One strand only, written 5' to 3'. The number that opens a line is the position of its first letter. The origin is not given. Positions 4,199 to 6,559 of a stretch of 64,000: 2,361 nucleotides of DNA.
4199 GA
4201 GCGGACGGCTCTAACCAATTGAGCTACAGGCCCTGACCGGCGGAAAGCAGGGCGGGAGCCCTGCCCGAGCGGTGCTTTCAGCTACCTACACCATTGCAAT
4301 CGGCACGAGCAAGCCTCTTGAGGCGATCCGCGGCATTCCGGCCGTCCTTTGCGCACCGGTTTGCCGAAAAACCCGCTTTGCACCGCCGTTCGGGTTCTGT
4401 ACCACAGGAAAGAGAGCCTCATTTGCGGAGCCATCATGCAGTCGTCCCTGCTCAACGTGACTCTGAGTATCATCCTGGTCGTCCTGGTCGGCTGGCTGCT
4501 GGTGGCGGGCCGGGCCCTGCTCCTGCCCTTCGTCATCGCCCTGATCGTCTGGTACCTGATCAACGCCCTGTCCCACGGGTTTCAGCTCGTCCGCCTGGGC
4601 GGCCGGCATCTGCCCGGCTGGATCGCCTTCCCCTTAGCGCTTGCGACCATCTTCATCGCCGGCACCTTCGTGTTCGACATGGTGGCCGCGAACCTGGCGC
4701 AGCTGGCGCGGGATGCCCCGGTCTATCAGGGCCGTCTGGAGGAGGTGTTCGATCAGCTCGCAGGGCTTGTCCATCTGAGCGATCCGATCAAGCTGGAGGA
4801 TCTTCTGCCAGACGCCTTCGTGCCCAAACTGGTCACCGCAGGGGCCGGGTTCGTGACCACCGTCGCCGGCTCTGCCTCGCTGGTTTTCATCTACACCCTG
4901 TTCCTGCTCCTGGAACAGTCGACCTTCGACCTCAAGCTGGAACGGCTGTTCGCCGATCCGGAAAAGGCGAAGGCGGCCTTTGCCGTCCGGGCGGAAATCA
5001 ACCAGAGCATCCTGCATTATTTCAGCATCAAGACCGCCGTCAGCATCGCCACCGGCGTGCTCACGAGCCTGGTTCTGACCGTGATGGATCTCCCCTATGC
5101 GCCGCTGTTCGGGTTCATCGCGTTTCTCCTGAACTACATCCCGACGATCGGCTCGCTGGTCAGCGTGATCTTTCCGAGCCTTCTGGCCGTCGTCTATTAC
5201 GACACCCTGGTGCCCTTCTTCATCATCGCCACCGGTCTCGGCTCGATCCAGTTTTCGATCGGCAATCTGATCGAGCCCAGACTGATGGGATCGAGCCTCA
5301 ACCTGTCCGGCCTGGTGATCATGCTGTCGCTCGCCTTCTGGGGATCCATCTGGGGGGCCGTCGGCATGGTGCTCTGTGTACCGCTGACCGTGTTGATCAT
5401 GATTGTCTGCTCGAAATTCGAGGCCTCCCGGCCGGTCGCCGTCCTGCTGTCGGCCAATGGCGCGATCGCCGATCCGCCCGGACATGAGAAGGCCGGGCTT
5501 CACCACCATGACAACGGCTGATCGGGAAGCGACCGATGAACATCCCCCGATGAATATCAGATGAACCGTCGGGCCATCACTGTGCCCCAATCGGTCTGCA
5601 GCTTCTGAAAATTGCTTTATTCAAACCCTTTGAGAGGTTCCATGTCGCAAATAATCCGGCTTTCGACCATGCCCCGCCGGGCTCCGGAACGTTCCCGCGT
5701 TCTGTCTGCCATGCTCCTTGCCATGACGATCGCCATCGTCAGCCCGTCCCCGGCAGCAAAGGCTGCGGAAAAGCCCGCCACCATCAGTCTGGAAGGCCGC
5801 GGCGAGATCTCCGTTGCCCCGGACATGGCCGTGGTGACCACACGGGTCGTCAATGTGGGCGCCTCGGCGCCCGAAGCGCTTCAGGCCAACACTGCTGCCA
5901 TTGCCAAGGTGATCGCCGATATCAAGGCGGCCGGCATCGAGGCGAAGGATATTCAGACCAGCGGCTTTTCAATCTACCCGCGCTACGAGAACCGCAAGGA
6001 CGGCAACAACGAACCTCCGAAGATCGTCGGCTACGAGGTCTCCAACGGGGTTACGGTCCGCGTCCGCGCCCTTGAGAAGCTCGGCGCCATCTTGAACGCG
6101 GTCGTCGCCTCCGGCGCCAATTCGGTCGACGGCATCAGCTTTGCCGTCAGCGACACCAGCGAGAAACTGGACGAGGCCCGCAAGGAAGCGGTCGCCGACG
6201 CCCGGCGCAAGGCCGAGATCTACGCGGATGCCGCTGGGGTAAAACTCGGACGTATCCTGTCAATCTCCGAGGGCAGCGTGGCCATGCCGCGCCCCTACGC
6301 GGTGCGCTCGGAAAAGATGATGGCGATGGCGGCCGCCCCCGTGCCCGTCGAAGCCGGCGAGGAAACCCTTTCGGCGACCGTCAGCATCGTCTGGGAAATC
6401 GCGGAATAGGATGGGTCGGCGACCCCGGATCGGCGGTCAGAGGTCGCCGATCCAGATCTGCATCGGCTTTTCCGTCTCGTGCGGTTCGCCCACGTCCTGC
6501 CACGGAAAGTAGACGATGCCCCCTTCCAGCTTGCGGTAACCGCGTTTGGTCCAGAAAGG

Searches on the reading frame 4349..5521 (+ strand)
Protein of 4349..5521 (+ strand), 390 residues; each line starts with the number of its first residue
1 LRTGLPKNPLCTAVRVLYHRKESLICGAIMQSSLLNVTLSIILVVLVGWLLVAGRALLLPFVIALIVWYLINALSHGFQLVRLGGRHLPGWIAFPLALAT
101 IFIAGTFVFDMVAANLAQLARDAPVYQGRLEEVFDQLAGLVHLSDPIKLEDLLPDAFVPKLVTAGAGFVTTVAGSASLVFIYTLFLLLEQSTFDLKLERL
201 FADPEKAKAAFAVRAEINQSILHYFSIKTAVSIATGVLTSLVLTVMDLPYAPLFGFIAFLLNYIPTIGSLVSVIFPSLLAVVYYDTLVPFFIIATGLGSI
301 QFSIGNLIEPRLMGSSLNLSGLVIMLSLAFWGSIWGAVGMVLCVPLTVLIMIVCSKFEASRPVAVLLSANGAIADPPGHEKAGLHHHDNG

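Call 5: search_protein_families(library=pfam, proteins=[window:4349-5521:+], max_evalue=0.01)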
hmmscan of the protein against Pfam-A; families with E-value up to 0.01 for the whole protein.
window:4349-5521:+ (390 aa): 1 family
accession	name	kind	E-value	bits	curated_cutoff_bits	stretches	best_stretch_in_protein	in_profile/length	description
PF01594.21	AI-2E_transport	-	3.1e-43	148.7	34.3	1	38-353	3-322/327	AI-2E family transporter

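Call 16: find_homologous_proteins(query=window:4349-5521:+, max_evalue=1e-50)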
Query window:4349-5521:+ (390 aa): 818 proteins with E <= 1e-50 among 8000 candidates; the best 120 are listed.
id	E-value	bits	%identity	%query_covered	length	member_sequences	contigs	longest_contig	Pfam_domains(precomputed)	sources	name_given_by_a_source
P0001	3.0e-208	710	92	92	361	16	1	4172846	PF01594.23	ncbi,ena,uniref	ncbi:AI-2E family transporter [uncultured Roseibium sp.]|uniref:AI-2E family transporter n=1 Tax=unc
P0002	4.0e-197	673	90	91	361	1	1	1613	PF01594.23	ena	-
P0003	1.9e-171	589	80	89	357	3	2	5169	PF01594.23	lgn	-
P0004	2.2e-170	585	79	89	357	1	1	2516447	PF01594.23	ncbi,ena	-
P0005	3.7e-170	585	78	91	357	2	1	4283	PF01594.23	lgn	-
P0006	1.5e-169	583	80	86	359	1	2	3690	PF01594.23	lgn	-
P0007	1.0e-166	573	78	87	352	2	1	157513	PF01594.23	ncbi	-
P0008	1.2e-166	573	77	89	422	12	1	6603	PF01594.23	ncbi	ncbi:MAG: AI-2E family transporter [Roseibium sp.]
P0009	7.8e-166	570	78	89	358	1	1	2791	PF01594.23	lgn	-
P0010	2.0e-165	569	73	92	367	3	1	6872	PF01594.23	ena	-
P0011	2.1e-165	569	75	88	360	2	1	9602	PF01594.23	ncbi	-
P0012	2.7e-165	569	77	89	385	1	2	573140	PF01594.23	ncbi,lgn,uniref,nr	ncbi:putative PurR-regulated permease PerM [Roseibium hamelinense]|uniref:Putative PurR-regulated pe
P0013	7.9e-165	567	78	89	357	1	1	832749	PF01594.23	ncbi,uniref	ncbi:AI-2E family transporter [Roseibium sp.]|uniref:AI-2E family transporter n=1 Tax=Roseibium sp. 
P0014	1.7e-163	563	73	91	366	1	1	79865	PF01594.23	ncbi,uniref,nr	ncbi:AI-2E family transporter [Roseibium sp. RKSG952]|uniref:AI-2E family transporter n=1 Tax=Roseib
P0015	7.1e-162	557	75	89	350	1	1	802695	PF01594.23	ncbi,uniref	ncbi:AI-2E family transporter [Roseibium algae]|uniref:AI-2E family transporter n=1 Tax=Roseibium al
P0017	1.7e-159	550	74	88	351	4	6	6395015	PF01594.23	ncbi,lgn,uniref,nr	ncbi:AI-2E family transporter [Roseibium porphyridii]|uniref:AI-2E family transporter n=1 Tax=Roseib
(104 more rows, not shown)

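Call 17: find_encoding_contigs(protein=P0001, flank=10000, max_places=6)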
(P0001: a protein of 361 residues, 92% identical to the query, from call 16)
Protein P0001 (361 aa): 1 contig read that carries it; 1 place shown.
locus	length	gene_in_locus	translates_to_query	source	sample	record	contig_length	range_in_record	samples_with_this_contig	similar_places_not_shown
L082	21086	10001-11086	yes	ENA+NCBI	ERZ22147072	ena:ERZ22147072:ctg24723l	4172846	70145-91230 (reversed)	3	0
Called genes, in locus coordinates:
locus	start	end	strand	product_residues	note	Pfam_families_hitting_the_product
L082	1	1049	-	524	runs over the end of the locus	PF00884:Sulfatase, PF01663:Phosphodiest (faint), PF16347:SGSH_C (faint)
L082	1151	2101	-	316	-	PF00126:HTH_1, PF03466:LysR_substrate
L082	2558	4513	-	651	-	PF06808:DctM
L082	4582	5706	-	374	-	PF12974:Phosphonate-bd (faint), PF16868:NMT1_3, PF09084:NMT1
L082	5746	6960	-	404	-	PF02515:CoA_transf_3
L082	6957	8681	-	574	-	PF18158:AidB_N, PF02770:Acyl-CoA_dh_M, PF00441:Acyl-CoA_dh_1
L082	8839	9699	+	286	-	PF00126:HTH_1, PF03466:LysR_substrate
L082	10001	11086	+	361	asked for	PF01594:AI-2E_transport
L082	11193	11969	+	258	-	PF04402:SIMPL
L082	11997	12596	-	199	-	PF00583:Acetyltransf_1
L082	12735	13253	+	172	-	PF02675:AdoMet_dc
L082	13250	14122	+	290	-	PF17284:Spermine_synt_N, PF01564:Spermine_synth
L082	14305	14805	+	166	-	PF01292:Ni_hydr_CYTB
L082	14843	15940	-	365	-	PF00070:Pyr_redox (faint), PF01134:GIDA (faint), PF01266:DAO, PF01593:Amino_oxidase (faint), PF03486:HI0933_like (faint), PF07992:Pyr_redox_2 (faint), PF13450:NAD_binding_8, PF13454:NAD_binding_9 (faint)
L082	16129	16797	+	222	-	PF16867:DMSP_lyase, PF12973:Cupin_7 (weak)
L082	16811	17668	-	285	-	PF01841:Transglut_core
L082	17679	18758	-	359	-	PF03773:ArsP_1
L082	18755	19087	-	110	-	PF12840:HTH_20, PF01022:HTH_5, PF09339:HTH_IclR (weak)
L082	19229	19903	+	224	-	-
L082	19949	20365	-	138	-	PF07366:SnoaL, PF12680:SnoaL_2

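Call 18: find_encoding_contigs(protein=P0004, flank=10000, max_places=4)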
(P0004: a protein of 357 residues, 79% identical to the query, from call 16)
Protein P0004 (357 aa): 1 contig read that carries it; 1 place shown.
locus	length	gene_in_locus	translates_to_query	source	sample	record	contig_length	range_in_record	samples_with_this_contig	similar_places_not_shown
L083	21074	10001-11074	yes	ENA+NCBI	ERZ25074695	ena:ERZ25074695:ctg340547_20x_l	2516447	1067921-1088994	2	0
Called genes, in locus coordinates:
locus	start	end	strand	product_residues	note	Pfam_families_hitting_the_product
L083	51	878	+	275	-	-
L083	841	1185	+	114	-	-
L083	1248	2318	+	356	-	PF00005:ABC_tran, PF13304:AAA_21 (faint), PF08402:TOBE_2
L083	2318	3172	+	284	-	PF00528:BPD_transp_1 (weak)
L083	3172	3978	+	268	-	PF00528:BPD_transp_1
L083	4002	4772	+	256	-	PF00106:adh_short, PF08659:KR, PF13561:adh_short_C2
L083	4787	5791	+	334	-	PF01636:APH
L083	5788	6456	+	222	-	PF00857:Isochorismatase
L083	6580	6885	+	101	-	-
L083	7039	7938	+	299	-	-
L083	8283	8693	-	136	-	PF04828:GFA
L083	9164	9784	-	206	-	PF02974:Inh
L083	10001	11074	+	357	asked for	PF01594:AI-2E_transport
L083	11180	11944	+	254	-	PF04402:SIMPL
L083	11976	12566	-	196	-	PF00583:Acetyltransf_1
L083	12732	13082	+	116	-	-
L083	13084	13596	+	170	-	-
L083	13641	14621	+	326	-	PF01223:Endonuclease_NS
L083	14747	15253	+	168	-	PF01292:Ni_hydr_CYTB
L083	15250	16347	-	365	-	PF01266:DAO, PF01593:Amino_oxidase (faint), PF03486:HI0933_like (faint), PF07992:Pyr_redox_2 (faint), PF13450:NAD_binding_8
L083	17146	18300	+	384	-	PF01145:Band_7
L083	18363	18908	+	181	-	PF01885:PTS_2-RNA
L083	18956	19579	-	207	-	PF13174:TPR_6 (faint), PF13428:TPR_14 (faint), PF13371:TPR_9 (weak), PF00515:TPR_1 (faint), PF13432:TPR_16, PF14559:TPR_19 (weak), PF13424:TPR_12 (weak), PF13432:TPR_16 (weak), +4 more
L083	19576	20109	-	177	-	-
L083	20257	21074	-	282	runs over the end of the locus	PF01841:Transglut_core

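Call 44: find_homologous_proteins(query=L082:8839-9699:+, max_evalue=1e-60)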
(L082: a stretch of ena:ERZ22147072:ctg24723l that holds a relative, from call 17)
Query L082:8839-9699:+ (286 aa): 231 proteins with E <= 1e-60 among 6415 candidates; the best 120 are listed.
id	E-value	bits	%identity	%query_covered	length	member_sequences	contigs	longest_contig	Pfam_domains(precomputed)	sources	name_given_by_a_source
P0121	2.9e-181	619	100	100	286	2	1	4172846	PF00126.34,PF03466.26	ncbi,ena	-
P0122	3.4e-146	504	81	99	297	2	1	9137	PF00126.34,PF03466.26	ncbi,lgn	ncbi:MAG: LysR family transcriptional regulator [Pseudodonghicola sp.]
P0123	4.2e-142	491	79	99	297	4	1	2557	PF00126.34,PF03466.26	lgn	-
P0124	3.1e-141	488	79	99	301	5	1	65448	PF00126.34,PF03466.26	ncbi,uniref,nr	ncbi:LysR family transcriptional regulator [Antarcticimicrobium sediminis]|uniref:LysR family transc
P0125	4.9e-141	487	79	99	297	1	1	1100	PF00126.34,PF03466.26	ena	-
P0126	6.2e-141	487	79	99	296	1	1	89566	PF00126.34,PF03466.26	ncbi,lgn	ncbi:MAG: LysR family transcriptional regulator [Pseudooceanicola sp.]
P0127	2.5e-139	482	79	99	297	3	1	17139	PF00126.34,PF03466.26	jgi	jgi:DNA-binding transcriptional LysR family regulator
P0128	2.0e-138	479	81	96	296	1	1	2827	PF00126.34,PF03466.26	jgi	-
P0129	1.8e-136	472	79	96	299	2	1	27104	PF00126.34,PF03466.26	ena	-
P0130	6.2e-130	451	75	97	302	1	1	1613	PF00126.34,PF03466.26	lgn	-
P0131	7.3e-129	447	74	97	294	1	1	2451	PF00126.34,PF03466.26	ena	-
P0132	9.3e-115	401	65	97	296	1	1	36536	PF00126.34,PF03466.26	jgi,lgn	-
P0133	2.2e-111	390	65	98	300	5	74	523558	PF00126.34,PF03466.26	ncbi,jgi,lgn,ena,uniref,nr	ncbi:MAG: LysR family transcriptional regulator [Tistrella sp.]|jgi:DNA-binding transcriptional LysR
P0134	1.7e-110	387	62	98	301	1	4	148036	PF00126.34,PF03466.26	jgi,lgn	-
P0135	1.6e-109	384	65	96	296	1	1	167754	PF00126.34,PF03466.26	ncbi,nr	ncbi:LysR family transcriptional regulator [Rhodobacteraceae bacterium F11138]|nr:LysR family transc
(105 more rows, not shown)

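Call 45: find_encoding_contigs(protein=P0013, flank=10000, max_places=3)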
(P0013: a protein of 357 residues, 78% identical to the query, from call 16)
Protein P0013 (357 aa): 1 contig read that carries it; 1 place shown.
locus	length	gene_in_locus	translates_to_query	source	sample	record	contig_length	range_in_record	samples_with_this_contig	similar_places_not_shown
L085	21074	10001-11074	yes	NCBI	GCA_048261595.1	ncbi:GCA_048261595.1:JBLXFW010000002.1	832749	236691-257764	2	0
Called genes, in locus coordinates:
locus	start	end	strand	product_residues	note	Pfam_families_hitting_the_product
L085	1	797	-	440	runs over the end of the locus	PF01946:Thi4 (weak), PF00890:FAD_binding_2, PF01266:DAO, PF01494:FAD_binding_3 (weak), PF03486:HI0933_like (faint), PF13450:NAD_binding_8 (faint), PF13738:Pyr_redox_3 (faint)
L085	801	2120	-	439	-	PF07992:Pyr_redox_2 (faint), PF01266:DAO, PF01494:FAD_binding_3 (weak), PF13450:NAD_binding_8 (weak)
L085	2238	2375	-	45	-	-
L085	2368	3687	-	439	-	PF01794:Ferric_reduct, PF08022:FAD_binding_8 (faint), PF00175:NAD_binding_1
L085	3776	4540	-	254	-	PF01261:AP_endonuc_2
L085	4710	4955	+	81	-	-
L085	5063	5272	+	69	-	-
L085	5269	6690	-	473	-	PF07732:Cu-oxidase_3, PF00394:Cu-oxidase (weak), PF07731:Cu-oxidase_2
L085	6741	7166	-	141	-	PF13442:Cytochrome_CBB3, PF00034:Cytochrom_C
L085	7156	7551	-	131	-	PF00376:MerR, PF13411:MerR_1, PF09278:MerR-DNA-bind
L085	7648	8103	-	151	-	PF01047:MarR, PF12802:MarR_2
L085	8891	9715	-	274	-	PF05118:Asp_Arg_Hydrox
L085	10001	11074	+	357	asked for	PF01594:AI-2E_transport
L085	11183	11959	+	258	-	PF04402:SIMPL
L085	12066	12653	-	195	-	PF00583:Acetyltransf_1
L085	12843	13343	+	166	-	PF01292:Ni_hydr_CYTB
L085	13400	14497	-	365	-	PF00890:FAD_binding_2 (weak), PF01134:GIDA (faint), PF01266:DAO, PF01593:Amino_oxidase (faint), PF03486:HI0933_like (faint), PF07992:Pyr_redox_2 (faint), PF13450:NAD_binding_8 (weak), PF13738:Pyr_redox_3 (faint)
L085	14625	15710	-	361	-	PF03773:ArsP_1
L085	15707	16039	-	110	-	PF12840:HTH_20, PF01022:HTH_5, PF09339:HTH_IclR (weak)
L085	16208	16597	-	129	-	PF07681:DoxX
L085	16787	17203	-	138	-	PF07366:SnoaL, PF12680:SnoaL_2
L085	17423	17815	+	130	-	-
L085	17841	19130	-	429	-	PF06059:DUF930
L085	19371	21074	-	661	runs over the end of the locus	PF03979:Sigma70_r1_1, PF00140:Sigma70_r1_2, PF04546:Sigma70_ner, PF04542:Sigma70_r2, PF04539:Sigma70_r3, PF04545:Sigma70_r4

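Call 46: find_encoding_contigs(protein=P0017, flank=10000, max_places=4)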
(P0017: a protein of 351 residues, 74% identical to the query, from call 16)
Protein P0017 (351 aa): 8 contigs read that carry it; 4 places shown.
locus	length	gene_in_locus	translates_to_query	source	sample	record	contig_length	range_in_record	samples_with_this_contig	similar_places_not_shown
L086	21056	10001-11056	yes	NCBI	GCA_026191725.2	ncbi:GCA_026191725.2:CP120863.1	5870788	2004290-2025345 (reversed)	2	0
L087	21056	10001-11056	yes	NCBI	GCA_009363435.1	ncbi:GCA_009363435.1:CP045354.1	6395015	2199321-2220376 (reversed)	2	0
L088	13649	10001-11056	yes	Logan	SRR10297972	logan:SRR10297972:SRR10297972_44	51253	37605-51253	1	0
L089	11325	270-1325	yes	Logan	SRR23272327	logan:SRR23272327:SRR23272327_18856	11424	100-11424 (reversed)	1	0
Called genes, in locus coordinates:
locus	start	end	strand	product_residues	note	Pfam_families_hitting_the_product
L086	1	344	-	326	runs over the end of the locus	PF03401:TctC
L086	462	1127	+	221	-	PF00072:Response_reg, PF00486:Trans_reg_C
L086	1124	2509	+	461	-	PF08521:2CSK_N, PF00672:HAMP (faint), PF26769:HAMP_PhoQ, PF00512:HisKA (weak), PF02518:HATPase_c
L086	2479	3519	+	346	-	PF01547:SBP_bac_1, PF13531:SBP_bac_11, PF13343:SBP_bac_6 (weak)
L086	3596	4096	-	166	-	PF03737:RraA-like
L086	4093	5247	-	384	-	PF04303:PrpF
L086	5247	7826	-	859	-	PF00330:Aconitase, PF00694:Aconitase_C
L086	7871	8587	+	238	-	PF09339:HTH_IclR, PF01614:IclR_C (faint)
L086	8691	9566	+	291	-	PF13714:PEP_mutase, PF00463:ICL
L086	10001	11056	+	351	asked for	PF01594:AI-2E_transport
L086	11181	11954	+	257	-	PF04402:SIMPL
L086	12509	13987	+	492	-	PF08448:PAS_4, PF08447:PAS_3, PF13426:PAS_9, PF00989:PAS, PF08448:PAS_4, PF08447:PAS_3, PF13426:PAS_9, PF00015:MCPsignal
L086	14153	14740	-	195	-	PF00583:Acetyltransf_1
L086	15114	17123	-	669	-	PF00672:HAMP, PF00015:MCPsignal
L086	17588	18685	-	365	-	PF00070:Pyr_redox (faint), PF01266:DAO, PF01494:FAD_binding_3 (faint), PF03486:HI0933_like (faint), PF07992:Pyr_redox_2 (faint), PF13450:NAD_binding_8, PF01593:Amino_oxidase (weak)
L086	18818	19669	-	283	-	PF01841:Transglut_core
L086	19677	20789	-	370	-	PF03773:ArsP_1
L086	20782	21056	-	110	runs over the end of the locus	PF12840:HTH_20, PF01022:HTH_5 (weak)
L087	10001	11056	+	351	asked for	PF01594:AI-2E_transport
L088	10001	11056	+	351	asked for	PF01594:AI-2E_transport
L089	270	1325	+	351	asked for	PF01594:AI-2E_transport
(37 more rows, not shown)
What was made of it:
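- Tried and rejected: Each Roseibium lineage has a different left flank (calls 17, 18, 45, 46).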

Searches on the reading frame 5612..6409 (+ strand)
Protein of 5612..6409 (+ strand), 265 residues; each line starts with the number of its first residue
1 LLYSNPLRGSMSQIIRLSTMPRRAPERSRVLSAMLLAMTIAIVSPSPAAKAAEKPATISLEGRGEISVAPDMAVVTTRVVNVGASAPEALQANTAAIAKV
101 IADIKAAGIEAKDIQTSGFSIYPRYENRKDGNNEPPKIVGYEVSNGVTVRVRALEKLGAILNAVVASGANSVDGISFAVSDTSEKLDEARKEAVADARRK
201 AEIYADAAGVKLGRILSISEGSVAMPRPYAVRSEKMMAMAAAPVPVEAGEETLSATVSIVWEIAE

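Call 5: search_protein_families(library=pfam, proteins=[window:5612-6409:+], max_evalue=0.01)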
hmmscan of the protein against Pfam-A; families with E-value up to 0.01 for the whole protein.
window:5612-6409:+ (265 aa): 1 family
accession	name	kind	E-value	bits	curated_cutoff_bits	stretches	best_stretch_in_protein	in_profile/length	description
PF04402.19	SIMPL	-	2.8e-63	214.3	25.2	1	58-261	1-205/205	Protein of unknown function (DUF541)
